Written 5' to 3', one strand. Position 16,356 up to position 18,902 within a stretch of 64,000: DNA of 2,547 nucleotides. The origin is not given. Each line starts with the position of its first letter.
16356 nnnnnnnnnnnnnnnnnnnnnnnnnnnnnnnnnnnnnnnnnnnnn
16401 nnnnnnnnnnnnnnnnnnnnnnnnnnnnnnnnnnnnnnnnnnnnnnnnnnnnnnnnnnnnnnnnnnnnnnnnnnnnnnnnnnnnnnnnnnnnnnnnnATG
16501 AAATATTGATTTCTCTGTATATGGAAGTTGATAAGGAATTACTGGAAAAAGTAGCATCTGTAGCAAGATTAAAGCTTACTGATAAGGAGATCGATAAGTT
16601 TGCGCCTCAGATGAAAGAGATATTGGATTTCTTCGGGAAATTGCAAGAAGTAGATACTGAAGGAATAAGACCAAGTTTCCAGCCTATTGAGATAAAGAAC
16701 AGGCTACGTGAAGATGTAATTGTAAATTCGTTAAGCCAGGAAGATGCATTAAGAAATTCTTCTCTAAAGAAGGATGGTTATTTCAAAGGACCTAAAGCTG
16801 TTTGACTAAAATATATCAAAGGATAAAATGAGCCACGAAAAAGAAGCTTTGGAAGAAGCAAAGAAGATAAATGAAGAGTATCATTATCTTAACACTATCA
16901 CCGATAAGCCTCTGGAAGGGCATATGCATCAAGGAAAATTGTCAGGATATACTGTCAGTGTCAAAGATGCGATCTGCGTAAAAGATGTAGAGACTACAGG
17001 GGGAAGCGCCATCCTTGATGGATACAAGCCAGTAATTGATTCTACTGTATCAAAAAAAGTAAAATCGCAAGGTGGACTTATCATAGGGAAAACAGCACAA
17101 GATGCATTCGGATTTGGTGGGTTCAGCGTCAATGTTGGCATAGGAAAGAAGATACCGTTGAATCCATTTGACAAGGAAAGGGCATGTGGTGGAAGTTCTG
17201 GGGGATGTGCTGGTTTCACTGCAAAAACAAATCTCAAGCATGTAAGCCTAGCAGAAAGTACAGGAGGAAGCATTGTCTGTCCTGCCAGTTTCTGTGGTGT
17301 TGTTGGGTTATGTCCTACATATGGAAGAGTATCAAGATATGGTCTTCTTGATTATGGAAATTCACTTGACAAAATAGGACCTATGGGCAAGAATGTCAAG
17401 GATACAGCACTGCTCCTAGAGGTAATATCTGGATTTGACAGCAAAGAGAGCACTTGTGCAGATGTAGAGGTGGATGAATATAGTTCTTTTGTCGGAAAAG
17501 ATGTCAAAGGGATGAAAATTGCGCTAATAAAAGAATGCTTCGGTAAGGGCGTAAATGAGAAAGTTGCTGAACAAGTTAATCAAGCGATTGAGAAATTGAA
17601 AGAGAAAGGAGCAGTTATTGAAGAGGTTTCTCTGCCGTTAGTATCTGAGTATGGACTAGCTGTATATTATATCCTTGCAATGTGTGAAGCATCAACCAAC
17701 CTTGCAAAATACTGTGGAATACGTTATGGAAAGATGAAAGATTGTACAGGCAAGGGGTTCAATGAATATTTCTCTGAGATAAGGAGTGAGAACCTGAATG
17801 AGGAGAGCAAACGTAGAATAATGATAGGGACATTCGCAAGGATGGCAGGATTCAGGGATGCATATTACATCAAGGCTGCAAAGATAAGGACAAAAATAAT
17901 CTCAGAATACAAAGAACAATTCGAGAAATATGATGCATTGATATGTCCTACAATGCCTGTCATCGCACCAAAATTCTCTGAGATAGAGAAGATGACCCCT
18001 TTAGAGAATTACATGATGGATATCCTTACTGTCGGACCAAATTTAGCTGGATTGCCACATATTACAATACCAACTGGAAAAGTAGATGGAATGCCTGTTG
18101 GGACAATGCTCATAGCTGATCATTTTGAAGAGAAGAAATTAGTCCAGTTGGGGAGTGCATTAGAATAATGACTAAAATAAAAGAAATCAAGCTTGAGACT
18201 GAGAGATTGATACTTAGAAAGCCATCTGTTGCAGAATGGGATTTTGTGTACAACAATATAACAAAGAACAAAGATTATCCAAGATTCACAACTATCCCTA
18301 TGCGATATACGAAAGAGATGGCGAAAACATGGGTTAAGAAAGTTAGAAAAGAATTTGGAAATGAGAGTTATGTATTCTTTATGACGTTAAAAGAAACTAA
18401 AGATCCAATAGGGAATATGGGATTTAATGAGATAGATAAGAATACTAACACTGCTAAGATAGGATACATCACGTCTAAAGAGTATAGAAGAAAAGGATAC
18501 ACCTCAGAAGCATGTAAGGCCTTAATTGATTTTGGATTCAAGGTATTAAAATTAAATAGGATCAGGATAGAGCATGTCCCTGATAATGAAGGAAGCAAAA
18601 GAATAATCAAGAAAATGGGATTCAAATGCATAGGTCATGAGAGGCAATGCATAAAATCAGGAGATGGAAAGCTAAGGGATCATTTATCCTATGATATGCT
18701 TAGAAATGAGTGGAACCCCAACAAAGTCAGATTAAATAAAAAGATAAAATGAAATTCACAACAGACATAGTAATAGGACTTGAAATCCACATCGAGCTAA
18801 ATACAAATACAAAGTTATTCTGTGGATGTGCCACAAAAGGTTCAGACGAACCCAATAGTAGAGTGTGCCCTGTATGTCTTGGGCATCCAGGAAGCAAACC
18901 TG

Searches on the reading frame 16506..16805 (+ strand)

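Call 41: search_protein_families(library=pfam, proteins=[window:16506-16805:+], max_evalue=0.001)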
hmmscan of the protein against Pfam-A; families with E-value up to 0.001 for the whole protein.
window:16506-16805:+ (99 aa): 1 family
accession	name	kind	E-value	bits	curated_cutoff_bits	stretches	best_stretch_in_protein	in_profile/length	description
PF02686.20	GatC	-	2.6e-21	76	23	1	24-94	1-65/66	Glu-tRNAGln amidotransferase C subunit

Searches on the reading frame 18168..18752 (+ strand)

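Call 41: search_protein_families(library=pfam, proteins=[window:18168-18752:+], max_evalue=0.001)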
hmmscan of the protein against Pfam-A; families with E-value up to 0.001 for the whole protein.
window:18168-18752:+ (194 aa): 4 families
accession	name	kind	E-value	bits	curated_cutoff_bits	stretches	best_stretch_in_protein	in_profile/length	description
PF13302.13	Acetyltransf_3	-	1.1e-28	101.1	25.4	1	13-153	1-138/138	Acetyltransferase (GNAT) domain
PF00583.31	Acetyltransf_1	-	2.6e-11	44.3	20.7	1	59-152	24-116/116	Acetyltransferase (GNAT) family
PF13420.13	Acetyltransf_4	-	2.8e-11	44.1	24.3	1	37-165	22-147/155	Acetyltransferase (GNAT) domain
PF13523.12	Acetyltransf_8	-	0.00097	19.2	27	0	101-154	86-139/145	Acetyltransferase (GNAT) domain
